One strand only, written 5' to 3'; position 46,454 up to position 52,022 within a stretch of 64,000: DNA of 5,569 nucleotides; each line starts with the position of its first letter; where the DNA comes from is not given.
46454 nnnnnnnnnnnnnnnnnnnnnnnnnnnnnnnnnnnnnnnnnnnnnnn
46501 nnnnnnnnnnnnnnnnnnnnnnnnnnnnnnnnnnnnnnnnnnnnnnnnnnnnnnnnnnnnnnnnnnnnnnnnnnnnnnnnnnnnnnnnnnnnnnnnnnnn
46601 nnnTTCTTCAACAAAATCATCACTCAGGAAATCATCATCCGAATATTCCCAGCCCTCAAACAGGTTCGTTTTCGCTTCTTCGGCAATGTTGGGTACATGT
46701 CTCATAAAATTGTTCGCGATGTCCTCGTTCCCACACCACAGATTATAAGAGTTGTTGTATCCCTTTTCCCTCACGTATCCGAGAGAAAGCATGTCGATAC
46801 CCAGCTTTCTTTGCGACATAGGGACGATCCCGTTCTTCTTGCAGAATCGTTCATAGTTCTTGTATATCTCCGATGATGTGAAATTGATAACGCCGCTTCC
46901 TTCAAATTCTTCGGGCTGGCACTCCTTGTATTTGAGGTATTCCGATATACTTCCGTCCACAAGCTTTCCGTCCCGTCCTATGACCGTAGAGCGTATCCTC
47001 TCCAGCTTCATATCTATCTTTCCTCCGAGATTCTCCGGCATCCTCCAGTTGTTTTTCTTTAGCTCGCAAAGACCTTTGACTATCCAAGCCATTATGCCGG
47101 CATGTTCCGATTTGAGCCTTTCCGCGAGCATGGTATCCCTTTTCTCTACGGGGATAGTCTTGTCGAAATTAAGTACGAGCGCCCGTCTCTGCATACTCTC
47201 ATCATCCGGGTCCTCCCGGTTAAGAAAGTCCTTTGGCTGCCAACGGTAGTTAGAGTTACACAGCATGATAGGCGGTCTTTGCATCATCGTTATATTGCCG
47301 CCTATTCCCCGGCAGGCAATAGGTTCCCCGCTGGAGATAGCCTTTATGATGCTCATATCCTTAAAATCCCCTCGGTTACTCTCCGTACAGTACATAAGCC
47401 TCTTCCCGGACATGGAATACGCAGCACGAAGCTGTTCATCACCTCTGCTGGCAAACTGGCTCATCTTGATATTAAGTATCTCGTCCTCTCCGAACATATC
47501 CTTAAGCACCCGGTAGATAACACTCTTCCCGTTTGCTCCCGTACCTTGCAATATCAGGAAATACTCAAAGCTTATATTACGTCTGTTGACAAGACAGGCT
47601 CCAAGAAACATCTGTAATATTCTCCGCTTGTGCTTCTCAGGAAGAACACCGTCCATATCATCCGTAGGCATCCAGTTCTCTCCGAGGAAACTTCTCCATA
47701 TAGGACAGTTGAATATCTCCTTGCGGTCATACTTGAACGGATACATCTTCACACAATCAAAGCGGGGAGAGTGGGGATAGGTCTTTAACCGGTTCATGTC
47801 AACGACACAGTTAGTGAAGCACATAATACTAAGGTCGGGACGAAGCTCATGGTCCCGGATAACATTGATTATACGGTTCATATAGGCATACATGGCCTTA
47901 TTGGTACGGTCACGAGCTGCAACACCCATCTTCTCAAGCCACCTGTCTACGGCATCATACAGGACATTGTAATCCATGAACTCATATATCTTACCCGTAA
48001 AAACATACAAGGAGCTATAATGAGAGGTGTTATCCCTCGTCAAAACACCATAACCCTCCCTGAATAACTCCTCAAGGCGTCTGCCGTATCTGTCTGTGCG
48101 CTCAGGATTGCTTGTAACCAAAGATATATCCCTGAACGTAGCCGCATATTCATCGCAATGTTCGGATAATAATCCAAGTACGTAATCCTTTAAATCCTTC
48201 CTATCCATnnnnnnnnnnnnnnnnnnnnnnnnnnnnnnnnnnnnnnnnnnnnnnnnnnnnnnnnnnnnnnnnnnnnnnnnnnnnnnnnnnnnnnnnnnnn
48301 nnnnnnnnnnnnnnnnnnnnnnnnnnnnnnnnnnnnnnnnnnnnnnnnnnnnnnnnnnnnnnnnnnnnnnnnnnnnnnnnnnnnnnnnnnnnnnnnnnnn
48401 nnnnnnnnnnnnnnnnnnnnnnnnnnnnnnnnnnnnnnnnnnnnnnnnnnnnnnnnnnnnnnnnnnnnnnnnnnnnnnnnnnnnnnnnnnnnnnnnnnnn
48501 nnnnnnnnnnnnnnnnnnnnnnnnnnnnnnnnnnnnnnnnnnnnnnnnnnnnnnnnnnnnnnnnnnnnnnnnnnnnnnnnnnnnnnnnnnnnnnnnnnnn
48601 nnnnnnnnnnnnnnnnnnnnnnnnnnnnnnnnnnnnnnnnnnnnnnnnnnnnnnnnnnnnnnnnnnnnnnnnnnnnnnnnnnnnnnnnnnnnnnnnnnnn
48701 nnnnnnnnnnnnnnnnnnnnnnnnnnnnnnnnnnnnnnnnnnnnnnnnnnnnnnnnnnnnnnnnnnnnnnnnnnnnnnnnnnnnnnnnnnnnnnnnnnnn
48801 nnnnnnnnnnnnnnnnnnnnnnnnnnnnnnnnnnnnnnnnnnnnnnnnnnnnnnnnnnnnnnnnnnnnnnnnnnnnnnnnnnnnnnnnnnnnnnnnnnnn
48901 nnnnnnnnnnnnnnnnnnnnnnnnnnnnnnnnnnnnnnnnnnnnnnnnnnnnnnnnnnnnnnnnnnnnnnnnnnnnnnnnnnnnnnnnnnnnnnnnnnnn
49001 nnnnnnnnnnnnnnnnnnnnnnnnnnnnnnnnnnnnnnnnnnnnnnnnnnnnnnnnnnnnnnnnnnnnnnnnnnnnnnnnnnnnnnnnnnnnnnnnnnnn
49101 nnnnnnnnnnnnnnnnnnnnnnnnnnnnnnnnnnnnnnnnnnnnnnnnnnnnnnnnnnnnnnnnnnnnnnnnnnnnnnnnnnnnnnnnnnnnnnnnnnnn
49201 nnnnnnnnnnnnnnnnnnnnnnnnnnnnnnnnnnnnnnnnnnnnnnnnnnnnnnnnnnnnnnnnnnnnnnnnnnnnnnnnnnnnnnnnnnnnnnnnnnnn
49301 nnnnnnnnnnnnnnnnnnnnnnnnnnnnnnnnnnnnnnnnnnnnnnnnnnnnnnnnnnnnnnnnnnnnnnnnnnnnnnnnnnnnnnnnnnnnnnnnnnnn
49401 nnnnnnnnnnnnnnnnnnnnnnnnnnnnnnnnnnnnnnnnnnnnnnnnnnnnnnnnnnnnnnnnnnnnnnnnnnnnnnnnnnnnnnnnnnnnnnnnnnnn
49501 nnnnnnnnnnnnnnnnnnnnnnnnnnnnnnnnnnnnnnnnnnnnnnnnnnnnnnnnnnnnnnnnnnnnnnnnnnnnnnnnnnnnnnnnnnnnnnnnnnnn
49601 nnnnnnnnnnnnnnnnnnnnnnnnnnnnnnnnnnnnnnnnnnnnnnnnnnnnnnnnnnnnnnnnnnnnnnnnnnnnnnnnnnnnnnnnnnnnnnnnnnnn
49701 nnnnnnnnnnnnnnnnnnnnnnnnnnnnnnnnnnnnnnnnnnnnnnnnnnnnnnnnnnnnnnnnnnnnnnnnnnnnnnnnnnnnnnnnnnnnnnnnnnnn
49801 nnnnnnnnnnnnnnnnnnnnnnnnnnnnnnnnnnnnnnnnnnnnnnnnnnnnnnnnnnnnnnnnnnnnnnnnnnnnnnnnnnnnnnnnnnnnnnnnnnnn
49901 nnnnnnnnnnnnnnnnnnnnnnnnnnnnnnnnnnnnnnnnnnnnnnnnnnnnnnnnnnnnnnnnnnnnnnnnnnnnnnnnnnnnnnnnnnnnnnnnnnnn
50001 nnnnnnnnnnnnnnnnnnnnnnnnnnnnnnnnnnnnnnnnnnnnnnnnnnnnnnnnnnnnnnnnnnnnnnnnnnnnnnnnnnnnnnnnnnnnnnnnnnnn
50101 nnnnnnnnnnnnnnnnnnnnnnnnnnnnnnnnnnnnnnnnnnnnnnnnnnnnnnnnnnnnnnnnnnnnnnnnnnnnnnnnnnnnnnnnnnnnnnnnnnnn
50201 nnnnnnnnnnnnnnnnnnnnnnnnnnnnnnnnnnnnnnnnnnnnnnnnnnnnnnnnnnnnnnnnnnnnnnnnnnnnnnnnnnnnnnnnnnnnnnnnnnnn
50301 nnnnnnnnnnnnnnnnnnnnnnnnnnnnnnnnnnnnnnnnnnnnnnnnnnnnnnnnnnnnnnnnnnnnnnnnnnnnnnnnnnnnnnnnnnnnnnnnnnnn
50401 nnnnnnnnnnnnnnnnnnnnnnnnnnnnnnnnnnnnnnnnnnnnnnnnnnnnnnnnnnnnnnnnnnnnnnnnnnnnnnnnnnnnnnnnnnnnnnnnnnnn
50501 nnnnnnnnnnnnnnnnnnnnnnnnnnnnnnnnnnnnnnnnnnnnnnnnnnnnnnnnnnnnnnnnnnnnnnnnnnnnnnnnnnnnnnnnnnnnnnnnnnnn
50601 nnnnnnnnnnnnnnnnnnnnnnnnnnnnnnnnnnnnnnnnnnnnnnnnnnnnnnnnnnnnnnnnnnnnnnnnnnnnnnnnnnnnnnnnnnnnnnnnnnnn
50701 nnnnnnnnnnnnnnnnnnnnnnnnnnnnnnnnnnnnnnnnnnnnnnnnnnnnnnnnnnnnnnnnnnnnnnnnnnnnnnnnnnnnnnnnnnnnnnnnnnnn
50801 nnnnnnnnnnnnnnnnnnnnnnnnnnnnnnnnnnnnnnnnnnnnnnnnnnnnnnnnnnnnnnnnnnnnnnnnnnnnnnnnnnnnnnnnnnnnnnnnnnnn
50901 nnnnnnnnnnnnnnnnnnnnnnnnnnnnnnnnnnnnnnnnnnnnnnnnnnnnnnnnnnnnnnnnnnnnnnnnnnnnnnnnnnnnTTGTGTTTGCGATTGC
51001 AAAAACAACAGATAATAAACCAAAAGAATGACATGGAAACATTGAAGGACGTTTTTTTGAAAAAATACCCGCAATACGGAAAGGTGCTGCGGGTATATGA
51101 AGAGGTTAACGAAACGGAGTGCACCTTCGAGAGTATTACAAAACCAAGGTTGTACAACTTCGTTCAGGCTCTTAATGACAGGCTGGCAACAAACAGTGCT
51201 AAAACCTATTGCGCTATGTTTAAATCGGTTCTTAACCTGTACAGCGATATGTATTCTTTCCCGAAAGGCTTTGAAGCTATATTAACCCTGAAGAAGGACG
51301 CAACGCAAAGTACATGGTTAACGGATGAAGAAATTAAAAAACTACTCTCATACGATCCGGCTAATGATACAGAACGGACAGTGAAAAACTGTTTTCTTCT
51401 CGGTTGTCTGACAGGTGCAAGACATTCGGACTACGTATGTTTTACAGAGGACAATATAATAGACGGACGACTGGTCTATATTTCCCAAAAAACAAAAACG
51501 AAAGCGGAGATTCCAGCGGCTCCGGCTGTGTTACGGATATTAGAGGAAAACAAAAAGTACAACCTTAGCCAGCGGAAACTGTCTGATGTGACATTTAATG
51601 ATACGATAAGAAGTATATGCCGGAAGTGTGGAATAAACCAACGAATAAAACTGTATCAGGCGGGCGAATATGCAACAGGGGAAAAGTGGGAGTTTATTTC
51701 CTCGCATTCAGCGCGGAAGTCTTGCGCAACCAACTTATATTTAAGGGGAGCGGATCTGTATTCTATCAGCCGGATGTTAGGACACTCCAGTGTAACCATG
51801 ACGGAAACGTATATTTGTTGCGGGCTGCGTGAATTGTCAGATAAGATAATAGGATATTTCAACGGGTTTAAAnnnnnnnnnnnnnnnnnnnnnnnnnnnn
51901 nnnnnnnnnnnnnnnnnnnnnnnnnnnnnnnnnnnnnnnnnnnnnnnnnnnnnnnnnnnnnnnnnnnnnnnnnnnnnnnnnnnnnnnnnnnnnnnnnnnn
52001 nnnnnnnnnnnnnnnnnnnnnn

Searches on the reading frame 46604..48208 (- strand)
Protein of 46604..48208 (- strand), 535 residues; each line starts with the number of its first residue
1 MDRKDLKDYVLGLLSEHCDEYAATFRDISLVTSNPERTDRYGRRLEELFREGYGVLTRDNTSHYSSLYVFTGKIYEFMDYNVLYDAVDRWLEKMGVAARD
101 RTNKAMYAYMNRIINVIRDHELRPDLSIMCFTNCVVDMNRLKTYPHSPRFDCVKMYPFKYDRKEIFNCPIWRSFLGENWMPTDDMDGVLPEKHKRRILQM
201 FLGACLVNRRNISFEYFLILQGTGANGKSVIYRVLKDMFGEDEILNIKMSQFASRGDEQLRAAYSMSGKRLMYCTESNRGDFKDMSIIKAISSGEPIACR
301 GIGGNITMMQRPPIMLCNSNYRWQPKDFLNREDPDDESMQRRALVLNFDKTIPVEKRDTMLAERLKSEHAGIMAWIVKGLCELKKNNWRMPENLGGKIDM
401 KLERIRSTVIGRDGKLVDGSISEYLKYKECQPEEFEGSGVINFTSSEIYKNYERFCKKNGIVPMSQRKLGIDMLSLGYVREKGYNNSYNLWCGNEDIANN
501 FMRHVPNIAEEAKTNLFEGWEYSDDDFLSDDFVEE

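Call 46: search_protein_families(library=pfam, proteins=[window:46604-48208:-], max_evalue=0.01)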
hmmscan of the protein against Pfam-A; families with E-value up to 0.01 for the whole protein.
window:46604-48208:- (535 aa): 3 families
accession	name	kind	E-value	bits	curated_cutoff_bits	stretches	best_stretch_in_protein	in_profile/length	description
PF08706.16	D5_N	-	1.1e-07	32.7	22.4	1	116-179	83-144/145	D5 N terminal like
PF19263.5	DUF5906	-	2.3e-07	31.9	27.6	1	220-333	1-108/114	Family of unknown function (DUF5906)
PF09079.17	Cdc6_C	-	0.00068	20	25.1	1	435-468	21-54/96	CDC6, C terminal winged helix domain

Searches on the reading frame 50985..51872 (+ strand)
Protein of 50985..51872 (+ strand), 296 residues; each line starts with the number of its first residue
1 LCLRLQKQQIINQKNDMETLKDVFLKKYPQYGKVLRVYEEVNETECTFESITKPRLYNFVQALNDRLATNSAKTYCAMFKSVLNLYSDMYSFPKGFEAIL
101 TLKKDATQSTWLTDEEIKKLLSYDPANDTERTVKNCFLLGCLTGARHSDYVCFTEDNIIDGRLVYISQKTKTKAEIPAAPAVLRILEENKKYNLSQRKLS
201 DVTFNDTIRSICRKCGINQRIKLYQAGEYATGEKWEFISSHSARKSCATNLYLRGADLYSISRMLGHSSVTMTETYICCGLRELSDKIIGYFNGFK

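Call 46: search_protein_families(library=pfam, proteins=[window:50985-51872:+], max_evalue=0.01)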
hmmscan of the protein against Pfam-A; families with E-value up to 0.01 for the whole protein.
window:50985-51872:+ (296 aa): 2 families
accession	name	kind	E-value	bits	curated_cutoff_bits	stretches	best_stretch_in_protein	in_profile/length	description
PF00589.27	Phage_integrase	-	1.3e-17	64.6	27.1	1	111-277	2-166/172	Phage integrase family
PF13102.12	Phage_int_SAM_5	-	0.0062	17.3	22.3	1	13-84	12-80/98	Phage integrase SAM-like domain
